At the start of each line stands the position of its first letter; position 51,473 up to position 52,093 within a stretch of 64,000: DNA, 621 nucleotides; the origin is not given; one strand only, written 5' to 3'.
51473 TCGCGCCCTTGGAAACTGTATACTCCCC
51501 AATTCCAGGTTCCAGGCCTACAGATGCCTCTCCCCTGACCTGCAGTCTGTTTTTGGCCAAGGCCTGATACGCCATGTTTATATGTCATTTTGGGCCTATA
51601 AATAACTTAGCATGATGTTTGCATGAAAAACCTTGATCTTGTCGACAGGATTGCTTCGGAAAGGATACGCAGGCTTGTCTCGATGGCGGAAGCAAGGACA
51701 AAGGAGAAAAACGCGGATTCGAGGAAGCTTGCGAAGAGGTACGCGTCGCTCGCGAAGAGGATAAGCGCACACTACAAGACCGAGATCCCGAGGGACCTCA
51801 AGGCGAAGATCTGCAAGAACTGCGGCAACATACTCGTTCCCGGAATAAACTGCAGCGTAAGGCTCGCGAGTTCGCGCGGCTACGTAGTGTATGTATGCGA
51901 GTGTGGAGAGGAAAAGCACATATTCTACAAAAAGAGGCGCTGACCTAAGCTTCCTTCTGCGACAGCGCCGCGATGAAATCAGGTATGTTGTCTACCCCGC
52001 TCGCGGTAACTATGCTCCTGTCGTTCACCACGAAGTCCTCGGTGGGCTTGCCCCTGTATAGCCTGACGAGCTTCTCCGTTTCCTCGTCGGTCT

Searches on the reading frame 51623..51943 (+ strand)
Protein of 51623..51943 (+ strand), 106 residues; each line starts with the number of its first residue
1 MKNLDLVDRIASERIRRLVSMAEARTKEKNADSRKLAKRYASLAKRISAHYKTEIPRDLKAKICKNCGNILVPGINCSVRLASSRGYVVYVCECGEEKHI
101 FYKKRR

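Call 45: search_protein_families(library=pfam, proteins=[window:51623-51943:+], max_evalue=0.01)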
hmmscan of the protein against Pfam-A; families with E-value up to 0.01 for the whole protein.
window:51623-51943:+ (106 aa): 1 family
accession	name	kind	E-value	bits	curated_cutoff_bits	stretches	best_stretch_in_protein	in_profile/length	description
PF04032.22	Rpr2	-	4.5e-16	59.3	29.3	1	14-95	1-90/90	RNAse P Rpr2/Rpp21/SNM1 subunit domain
